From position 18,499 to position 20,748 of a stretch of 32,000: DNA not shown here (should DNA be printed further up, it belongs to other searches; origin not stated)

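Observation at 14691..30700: Self-sufficient, multi-paralog prFMN (UbiD/UbiX) aromatic (de)carboxylation island with its own sensor, cofactor supply and CoA ligase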

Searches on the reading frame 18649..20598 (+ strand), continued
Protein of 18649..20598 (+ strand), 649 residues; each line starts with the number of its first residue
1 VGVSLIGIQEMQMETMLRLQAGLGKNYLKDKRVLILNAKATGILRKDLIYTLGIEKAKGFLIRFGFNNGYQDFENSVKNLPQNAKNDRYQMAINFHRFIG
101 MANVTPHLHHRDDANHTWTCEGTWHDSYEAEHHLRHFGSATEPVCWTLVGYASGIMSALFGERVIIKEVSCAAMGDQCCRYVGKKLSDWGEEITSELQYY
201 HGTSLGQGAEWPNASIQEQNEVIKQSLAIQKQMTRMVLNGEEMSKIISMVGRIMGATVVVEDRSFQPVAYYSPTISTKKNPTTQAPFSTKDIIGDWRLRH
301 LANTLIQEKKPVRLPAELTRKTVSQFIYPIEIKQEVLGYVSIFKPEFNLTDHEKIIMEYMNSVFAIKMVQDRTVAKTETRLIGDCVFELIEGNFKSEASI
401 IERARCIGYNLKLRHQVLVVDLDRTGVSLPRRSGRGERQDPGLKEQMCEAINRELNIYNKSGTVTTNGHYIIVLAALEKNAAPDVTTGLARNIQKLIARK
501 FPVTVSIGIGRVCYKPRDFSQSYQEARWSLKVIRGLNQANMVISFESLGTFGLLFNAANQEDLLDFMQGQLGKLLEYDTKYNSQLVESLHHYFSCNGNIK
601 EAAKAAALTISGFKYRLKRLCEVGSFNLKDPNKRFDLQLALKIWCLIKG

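Call 45: find_encoding_contigs(protein=P0024, flank=8000, max_places=1)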
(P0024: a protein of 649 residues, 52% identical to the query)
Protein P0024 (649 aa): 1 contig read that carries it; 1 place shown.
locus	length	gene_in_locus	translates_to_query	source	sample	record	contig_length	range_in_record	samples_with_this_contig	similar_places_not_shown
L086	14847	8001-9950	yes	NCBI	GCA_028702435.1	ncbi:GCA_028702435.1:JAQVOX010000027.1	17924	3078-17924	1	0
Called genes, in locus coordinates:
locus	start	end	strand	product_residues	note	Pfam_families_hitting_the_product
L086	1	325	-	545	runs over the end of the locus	PF00501:AMP-binding, PF13193:AMP-binding_C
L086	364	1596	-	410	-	PF06792:UPF0261, PF23189:UPF0261_C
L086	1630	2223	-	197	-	PF01451:LMWPc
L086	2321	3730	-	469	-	PF20695:UbiD_N, PF01977:UbiD, PF20696:UbiD_C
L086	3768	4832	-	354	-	PF01326:PPDK_N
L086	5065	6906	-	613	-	PF00391:PEP-utilizers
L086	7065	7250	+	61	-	-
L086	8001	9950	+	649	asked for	PF06505:XylR_N, PF02830:V4R, PF17853:GGDEF_2, PF13556:HTH_30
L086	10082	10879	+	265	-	-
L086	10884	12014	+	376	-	PF02625:XdhC_CoxI, PF13478:XdhC_C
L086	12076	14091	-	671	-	PF00009:GTP_EFTU, PF01926:MMR_HSR1 (faint), PF22042:EF-G_D2, PF03144:GTP_EFTU_D2 (weak), PF14492:EFG_III, PF03764:EFG_IV, PF00679:EFG_C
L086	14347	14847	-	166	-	PF01975:SurE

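Call 46: find_encoding_contigs(protein=P0024, flank=10000, max_places=1)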
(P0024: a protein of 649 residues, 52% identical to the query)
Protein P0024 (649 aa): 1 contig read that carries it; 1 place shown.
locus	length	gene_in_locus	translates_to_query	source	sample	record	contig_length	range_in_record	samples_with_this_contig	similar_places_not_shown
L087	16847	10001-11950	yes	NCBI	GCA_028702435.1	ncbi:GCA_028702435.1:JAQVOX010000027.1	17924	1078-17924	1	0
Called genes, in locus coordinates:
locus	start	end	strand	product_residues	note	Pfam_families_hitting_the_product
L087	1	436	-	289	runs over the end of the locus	PF00941:FAD_binding_5, PF03450:CO_deh_flav_C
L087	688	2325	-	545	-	PF00501:AMP-binding, PF13193:AMP-binding_C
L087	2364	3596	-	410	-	PF06792:UPF0261, PF23189:UPF0261_C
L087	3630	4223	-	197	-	PF01451:LMWPc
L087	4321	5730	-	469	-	PF20695:UbiD_N, PF01977:UbiD, PF20696:UbiD_C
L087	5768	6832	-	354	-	PF01326:PPDK_N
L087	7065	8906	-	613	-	PF00391:PEP-utilizers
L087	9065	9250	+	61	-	-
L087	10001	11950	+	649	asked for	PF06505:XylR_N, PF02830:V4R, PF17853:GGDEF_2, PF13556:HTH_30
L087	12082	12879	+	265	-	-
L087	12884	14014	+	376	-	PF02625:XdhC_CoxI, PF13478:XdhC_C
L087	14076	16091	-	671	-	PF00009:GTP_EFTU, PF01926:MMR_HSR1 (faint), PF22042:EF-G_D2, PF03144:GTP_EFTU_D2 (weak), PF14492:EFG_III, PF03764:EFG_IV, PF00679:EFG_C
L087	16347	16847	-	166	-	PF01975:SurE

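Call 62: search_protein_families(library=ncbifam, proteins=[L080:14489-15553:+, L080:15550-16059:+, L080:10344-11675:+, L080:11950-13371:+, L080:13402-13629:+, L087:688-2325:-, L087:4321-5730:-], max_evalue=1e-10)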
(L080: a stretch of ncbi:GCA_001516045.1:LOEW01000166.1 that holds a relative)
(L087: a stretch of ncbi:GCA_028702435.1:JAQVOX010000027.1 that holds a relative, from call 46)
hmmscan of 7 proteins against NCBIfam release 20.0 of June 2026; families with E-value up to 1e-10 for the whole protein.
L080:14489-15553:+ (354 aa): 1 family
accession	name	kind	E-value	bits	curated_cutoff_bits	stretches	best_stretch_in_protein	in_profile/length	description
TIGR02151.1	IPP_isom_2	equivalog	5.1e-111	370.9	281.3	1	14-340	1-337/338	type 2 isopentenyl-diphosphate Delta-isomerase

L080:15550-16059:+ (169 aa): 0 families

L080:10344-11675:+ (443 aa): 6 families
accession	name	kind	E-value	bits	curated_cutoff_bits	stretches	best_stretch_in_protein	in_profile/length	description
TIGR02155.1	PA_CoA_ligase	equivalog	1.8e-66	224.4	646.3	1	14-440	1-422/422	phenylacetate--CoA ligase PaaK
NF041878.1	paak_haloarch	equivalog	5.9e-62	209.6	700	1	14-408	6-393/427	phenylacetate--CoA ligase PaaK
NF053551.1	FlxY_rubin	equivalog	1.2e-45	156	520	1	16-439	4-423/424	flexirubin biosynthesis putative acyl-CoA ligase FlxY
TIGR03335.1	F390_ftsA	equivalog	8.6e-44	149.9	458.7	1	8-420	1-414/445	coenzyme F390 synthetase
NF045666.1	DVU1553_fam_AMP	equivalog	6.5e-37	127.3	300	1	18-334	20-326/331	DVU_1553 family AMP-dependent CoA ligase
NF041217.1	BagE_FevW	exception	2.4e-24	86.1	800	1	76-433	52-399/424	bagremycin/ferroverdin synthetase BagE/FevW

L080:11950-13371:+ (473 aa): 7 families
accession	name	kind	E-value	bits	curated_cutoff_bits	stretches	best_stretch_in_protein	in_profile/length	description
NF041204.1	VdcC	exception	5e-221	734.1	650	1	2-466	1-466/467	non-oxidative hydroxyarylic acid decarboxylases subunit C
TIGR00148.1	TIGR00148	subfamily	5.8e-118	394.3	244.85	1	5-438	1-438/438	UbiD family decarboxylase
TIGR03701.1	mena_SCO4490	equivalog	2e-67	227.9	495.9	1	7-430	1-433/433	menaquinone biosynthesis decarboxylase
NF008175.0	PRK10922.1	equivalog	5.4e-58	196.7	788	1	2-443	6-463/497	4-hydroxy-3-polyprenylbenzoate decarboxylase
TIGR02724.1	phenyl_P_beta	equivalog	1.4e-43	149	468.95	1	4-438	2-442/472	phenylphosphate carboxylase subunit beta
TIGR02723.1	phenyl_P_alpha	equivalog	1.4e-35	122.9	564.6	1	5-424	10-427/485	phenylphosphate carboxylase subunit alpha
NF041219.1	BagN_FevL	exception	2.4e-30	105.5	1000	1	2-402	17-433/502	bagremycin/ferroverdin biosynthesis UbiD family decarboxylase BagN/FevL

L080:13402-13629:+ (75 aa): 1 family
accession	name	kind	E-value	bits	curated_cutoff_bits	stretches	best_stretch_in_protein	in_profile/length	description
NF041205.1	VdcD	equivalog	1e-22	79.8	30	1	3-73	1-70/70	non-oxidative hydroxyarylic acid decarboxylases subunit D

L087:688-2325:- (545 aa): 91 families (the best 25 are shown)
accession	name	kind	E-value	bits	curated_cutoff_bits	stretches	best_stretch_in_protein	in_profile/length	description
NF004758.0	PRK06087.1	equivalog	3e-93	313.1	736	1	4-544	5-538/548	medium-chain fatty-acid--CoA ligase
TIGR03208.1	cyc_hxne_CoA_lg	equivalog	2.6e-88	297.1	792.3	1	17-537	16-536/538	cyclohexanecarboxylate-CoA ligase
NF004837.0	PRK06187.1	subfamily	4.7e-87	292.4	476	1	23-543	8-524/531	long-chain-fatty-acid--CoA ligase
TIGR02275.1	DHB_AMP_lig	equivalog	4.5e-85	285.9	723.55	1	6-538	6-526/526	(2,3-dihydroxybenzoyl)adenylate synthase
NF005801.1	PRK07656.1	equivalog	3e-77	260.4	657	1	30-537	8-499/500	FadD3 family acyl-CoA ligase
NF009233.0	PRK12583.1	subfamily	1.6e-74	251.3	832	1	22-539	17-548/558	fatty acid CoA ligase family protein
NF008192.1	PRK10946.1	equivalog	5.1e-72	242.9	783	1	5-543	6-531/534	(2,3-dihydroxybenzoyl)adenylate synthase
NF005676.0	PRK07470.1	equivalog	6.6e-69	232.9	774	1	29-543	26-531/544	acyl-CoA synthetase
NF004511.1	PRK05852.1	equivalog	5.2e-67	226.6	650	1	27-539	3-502/505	FadD7 family fatty acid--CoA ligase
NF006182.0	PRK08316.1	subfamily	5.6e-65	219.8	663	1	23-543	11-519/523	fatty acyl-CoA synthetase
NF005702.0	PRK07514.1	subfamily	6.1e-65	219.5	558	1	26-543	6-502/506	malonyl-CoA synthase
NF009071.0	PRK12406.1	subfamily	8.5e-62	209.2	701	1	198-539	156-500/510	acyl-CoA synthetase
NF052580.1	Str24CoAsynCasG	equivalog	1.2e-60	205.4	750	1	262-536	267-545/548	steroid-24-oyl-CoA synthetase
NF005863.0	PRK07798.1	subfamily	6.9e-60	203.1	543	1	27-539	8-529/540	acyl-CoA synthetase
NF004814.0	PRK06164.1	equivalog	2e-58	198.3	677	1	22-543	9-532/540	acyl-CoA synthetase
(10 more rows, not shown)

L087:4321-5730:- (469 aa): 7 families
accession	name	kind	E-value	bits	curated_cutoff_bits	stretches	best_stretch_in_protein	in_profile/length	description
TIGR02724.1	phenyl_P_beta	equivalog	1.5e-183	610.5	468.95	1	1-469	1-471/472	phenylphosphate carboxylase subunit beta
TIGR00148.1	TIGR00148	subfamily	1.5e-104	350.2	244.85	1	3-438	1-436/438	UbiD family decarboxylase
NF041204.1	VdcC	exception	1.2e-88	297.6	650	1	2-447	3-445/467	non-oxidative hydroxyarylic acid decarboxylases subunit C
TIGR03701.1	mena_SCO4490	equivalog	4.2e-85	286.1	495.9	1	5-419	1-422/433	menaquinone biosynthesis decarboxylase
NF008175.0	PRK10922.1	equivalog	6.3e-70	236.1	788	1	2-439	8-457/497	4-hydroxy-3-polyprenylbenzoate decarboxylase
TIGR02723.1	phenyl_P_alpha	equivalog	1.8e-58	198.4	564.6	1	4-468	11-480/485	phenylphosphate carboxylase subunit alpha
NF041219.1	BagN_FevL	exception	1.6e-57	195.1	1000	1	2-410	19-441/502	bagremycin/ferroverdin biosynthesis UbiD family decarboxylase BagN/FevL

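Call 70: search_protein_families(library=ncbifam, proteins=[L083:2365-4740:-, L083:4740-5225:-, L083:5225-6115:-, L083:10075-12180:+, L085:6070-7392:-, L087:7065-8906:-, L087:5768-6832:-], max_evalue=1e-20)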
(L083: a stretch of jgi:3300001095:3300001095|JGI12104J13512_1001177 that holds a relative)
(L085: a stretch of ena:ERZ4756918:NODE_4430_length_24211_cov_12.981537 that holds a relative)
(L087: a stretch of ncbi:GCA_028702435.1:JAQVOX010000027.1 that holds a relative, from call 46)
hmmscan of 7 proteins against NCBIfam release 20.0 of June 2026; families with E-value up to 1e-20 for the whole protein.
L083:2365-4740:- (791 aa): 13 families
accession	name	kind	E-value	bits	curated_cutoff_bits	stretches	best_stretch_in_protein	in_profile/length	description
TIGR03194.1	4hydrxCoA_A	equivalog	7e-243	808.3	994.55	1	27-780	1-746/746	4-hydroxybenzoyl-CoA reductase subunit alpha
NF043082.1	XdhA_XDHase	equivalog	1.6e-174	582.1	780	1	23-784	1-756/758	xanthine dehydrogenase subunit XdhA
NF007426.0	PRK09970.1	equivalog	8.8e-165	549.8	916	1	20-782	3-757/761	xanthine dehydrogenase molybdenum-binding subunit XdhA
NF041018.1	glyceraldDH_alpha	equivalog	5.9e-138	461.4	790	1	22-777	2-741/741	glyceraldehyde dehydrogenase subunit alpha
TIGR03196.1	pucD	equivalog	4.9e-135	451.8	783.65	1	23-776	3-754/763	xanthine dehydrogenase subunit D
TIGR03311.1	Se_dep_XDH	equivalog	6.8e-117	391.6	830.45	1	17-559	156-680/848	selenium-dependent xanthine dehydrogenase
NF040766.1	CODH_aero_grp5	exception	3e-112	376.3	950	1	22-777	4-782/785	aerobic carbon-monoxide dehydrogenase large subunit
TIGR02416.1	CO_dehy_Mo_lg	equivalog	3.9e-100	336.1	991.15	1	34-778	4-769/770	aerobic carbon-monoxide dehydrogenase large subunit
NF041671.1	peri_hyde_PaoC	equivalog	1.3e-94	318.1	1180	2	19-580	14-552/735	aldehyde oxidoreductase molybdenum-binding subunit PaoC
TIGR03313.1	Se_sel_red_Mo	hypoth_equivalog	1.5e-94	317.5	1101.9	1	169-781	353-950/951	molybdopterin-dependent oxidoreductase Mo/Fe-S-binding subunit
NF045668.1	pterin_aldehy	equivalog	9.8e-90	301.9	1100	2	16-558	168-719/905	molybdopterin-dependent aldehyde oxidoreductase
TIGR02965.1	xanthine_xdhB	equivalog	1.5e-85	287.9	849.5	1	26-781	4-755/758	xanthine dehydrogenase molybdopterin binding subunit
TIGR02969.1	mam_aldehyde_ox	subfamily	4.4e-58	196.7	1912.3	1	16-762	569-1279/1330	aldehyde oxidase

L083:4740-5225:- (161 aa): 10 families
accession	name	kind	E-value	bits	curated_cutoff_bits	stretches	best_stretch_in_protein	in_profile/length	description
NF041020.1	glyceraldDH_gamma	equivalog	4e-63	211.9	290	1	4-154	12-161/164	glyceraldehyde dehydrogenase subunit gamma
NF043084.2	XdhC_XDHase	equivalog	7.4e-61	204.1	217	1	4-151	2-149/151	xanthine dehydrogenase subunit XdhC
TIGR03193.1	4hydroxCoAred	equivalog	4.6e-59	198.6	257.8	1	4-151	1-147/148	4-hydroxybenzoyl-CoA reductase subunit gamma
NF045668.1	pterin_aldehy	equivalog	3.8e-53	180.8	1100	1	6-158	4-158/905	molybdopterin-dependent aldehyde oxidoreductase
TIGR03198.1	pucE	equivalog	9.5e-52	174.5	254.3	1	3-150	2-147/151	xanthine dehydrogenase subunit E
TIGR03311.1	Se_dep_XDH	equivalog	3e-49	167.9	830.45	1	8-157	4-149/848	selenium-dependent xanthine dehydrogenase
NF007387.0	PRK09908.1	equivalog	2.6e-48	163.4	212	1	5-150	9-154/159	xanthine dehydrogenase iron sulfur-binding subunit XdhC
NF008514.0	PRK11433.1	equivalog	4e-46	157.2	322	1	5-117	53-164/218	aldehyde dehydrogenase iron-sulfur subunit PaoA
TIGR02963.1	xanthine_xdhA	equivalog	9.8e-46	156.3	467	1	16-154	13-160/468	xanthine dehydrogenase small subunit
TIGR02969.1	mam_aldehyde_ox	subfamily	2.5e-36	124.7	1912.3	1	9-150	7-159/1330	aldehyde oxidase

L083:5225-6115:- (296 aa): 6 families
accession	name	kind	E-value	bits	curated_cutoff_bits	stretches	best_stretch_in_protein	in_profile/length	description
NF041019.1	glyceraldDH_beta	equivalog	7.3e-63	212.4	350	1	1-285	1-279/280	glyceraldehyde dehydrogenase subunit beta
NF043083.1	XdhB_XDHase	equivalog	9.8e-59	198.8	310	1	11-290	10-287/289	xanthine dehydrogenase subunit XdhB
NF007427.0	PRK09971.1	equivalog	3.3e-54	184.1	287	1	7-293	6-290/292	xanthine dehydrogenase FAD-binding subunit XdhB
TIGR02963.1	xanthine_xdhA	equivalog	6.6e-48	163.5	467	1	9-282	196-464/468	xanthine dehydrogenase small subunit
TIGR03195.1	4hydrxCoA_B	equivalog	2.1e-38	132.2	404.55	1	116-288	151-321/321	4-hydroxybenzoyl-CoA reductase subunit beta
TIGR03199.1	pucC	equivalog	1.5e-23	83.5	306.05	1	11-277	1-260/264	xanthine dehydrogenase subunit C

L083:10075-12180:+ (701 aa): 4 families
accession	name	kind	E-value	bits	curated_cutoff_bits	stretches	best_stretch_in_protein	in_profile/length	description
NF045494.1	AcCoALig_Archglob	equivalog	1.5e-144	482.9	1200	2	5-455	216-663/665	acetate--CoA ligase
NF045493.1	HydDutCoALig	equivalog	4e-126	422.3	1300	1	10-700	6-698/698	4-hydroxybutyrate--CoA ligase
NF045492.1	HydPropCoALig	equivalog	1.2e-123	413.9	1300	2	6-456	247-698/700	3-hydroxypropionate--CoA ligase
TIGR02717.1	AcCoA-syn-alpha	equivalog_domain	1.2e-113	380.1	567.15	1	8-454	2-446/447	acetate--CoA ligase alpha subunit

L085:6070-7392:- (440 aa): 6 families
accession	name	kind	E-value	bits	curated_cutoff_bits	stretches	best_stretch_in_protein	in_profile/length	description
NF041878.1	paak_haloarch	equivalog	2.3e-76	257.1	700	1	14-437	5-423/427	phenylacetate--CoA ligase PaaK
TIGR02155.1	PA_CoA_ligase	equivalog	2.6e-74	250.2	646.3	1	15-438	1-419/422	phenylacetate--CoA ligase PaaK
NF053551.1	FlxY_rubin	equivalog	2e-54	184.9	520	1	17-432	4-410/424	flexirubin biosynthesis putative acyl-CoA ligase FlxY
NF045666.1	DVU1553_fam_AMP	equivalog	1e-44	153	300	1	7-334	8-325/331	DVU_1553 family AMP-dependent CoA ligase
TIGR03335.1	F390_ftsA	equivalog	8.4e-34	117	458.7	1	42-333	34-323/445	coenzyme F390 synthetase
NF041217.1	BagE_FevW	exception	2.9e-33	115.5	800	1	71-436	50-401/424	bagremycin/ferroverdin synthetase BagE/FevW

L087:7065-8906:- (613 aa): 16 families
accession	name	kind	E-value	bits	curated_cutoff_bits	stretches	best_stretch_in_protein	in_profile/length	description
NF006152.0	PRK08296.1-4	equivalog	1.7e-262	872.3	723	1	6-610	2-607/609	hypothetical protein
NF006153.0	PRK08296.1-5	subfamily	8.3e-252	836.9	578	1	6-612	4-607/608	hypothetical protein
NF006151.0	PRK08296.1-3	equivalog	8.4e-214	711.5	693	1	1-612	1-604/604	hypothetical protein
NF006150.0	PRK08296.1-2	subfamily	2.1e-204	680.3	650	1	4-612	3-606/633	hypothetical protein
NF004878.0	PRK06241.1-3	subfamily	4e-39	134.4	945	1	507-612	786-890/891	phosphoenolpyruvate synthase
NF004877.0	PRK06241.1-2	subfamily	7.3e-35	120.5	866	1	506-611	764-868/869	phosphoenolpyruvate synthase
NF041857.1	RIF_Ptrans_rph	equivalog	7.2e-33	113.9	999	1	400-611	686-864/864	rifamycin-inactivating phosphotransferase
NF004879.0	PRK06241.1-4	equivalog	2.4e-32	112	976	1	509-611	767-868/868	phosphoenolpyruvate synthase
NF004880.0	PRK06241.2-1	equivalog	2.7e-29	101.7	972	1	509-611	736-837/837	phosphoenolpyruvate synthase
NF052631.1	prodigiosin_PigC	equivalog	2.2e-28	98.6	1300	1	499-610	770-881/883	prodigiosin ligase PigC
NF006149.0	PRK08296.1-1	equivalog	3.3e-28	98.4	730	1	505-611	461-567/568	hypothetical protein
NF005057.0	PRK06464.1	equivalog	1.2e-27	96.4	598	1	503-608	352-460/798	phosphoenolpyruvate synthase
NF004881.0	PRK06241.2-2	equivalog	1.1e-26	93.4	883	1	481-612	763-891/898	phosphoenolpyruvate synthase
NF052632.1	undecylprod_RedH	equivalog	4e-26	91.2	1350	1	507-612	773-879/880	undecylprodigiosin ligase RedH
TIGR01418.1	PEP_synth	equivalog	1.2e-25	90.1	739.75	1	507-608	352-456/784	pyruvate, water dikinase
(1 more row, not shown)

L087:5768-6832:- (354 aa): 12 families
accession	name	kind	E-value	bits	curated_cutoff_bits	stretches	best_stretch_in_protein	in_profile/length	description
NF005057.0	PRK06464.1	equivalog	3.8e-88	296.4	598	1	3-346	4-360/798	phosphoenolpyruvate synthase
TIGR01418.1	PEP_synth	equivalog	2.4e-84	284.1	739.75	1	6-337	2-345/784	pyruvate, water dikinase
NF004878.0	PRK06241.1-3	subfamily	1.9e-67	228.1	945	1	4-322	3-312/891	phosphoenolpyruvate synthase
NF004877.0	PRK06241.1-2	subfamily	2.3e-62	211.5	866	1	4-322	3-313/869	phosphoenolpyruvate synthase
NF052631.1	prodigiosin_PigC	equivalog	3.4e-60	203.9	1300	1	20-333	16-309/883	prodigiosin ligase PigC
NF041857.1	RIF_Ptrans_rph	equivalog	1.9e-57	195.3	999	1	5-322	2-311/864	rifamycin-inactivating phosphotransferase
NF052632.1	undecylprod_RedH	equivalog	9.3e-55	186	1350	1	9-336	6-311/880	undecylprodigiosin ligase RedH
NF004879.0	PRK06241.1-4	equivalog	8e-54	183.1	976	1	5-322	4-313/868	phosphoenolpyruvate synthase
NF004881.0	PRK06241.2-2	equivalog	4.3e-49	167.6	883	1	19-324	18-313/898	phosphoenolpyruvate synthase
NF004883.0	PRK06241.2-4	equivalog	2.4e-45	155.1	1063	1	21-323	33-329/928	phosphoenolpyruvate synthase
NF000283.1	RPH_KJ151292.1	equivalog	1.4e-41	142.6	1700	1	1-322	1-314/865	rifamycin-inactivating phosphotransferase Rph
NF004880.0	PRK06241.2-1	equivalog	2.2e-33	115.3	972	1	4-233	2-224/837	phosphoenolpyruvate synthase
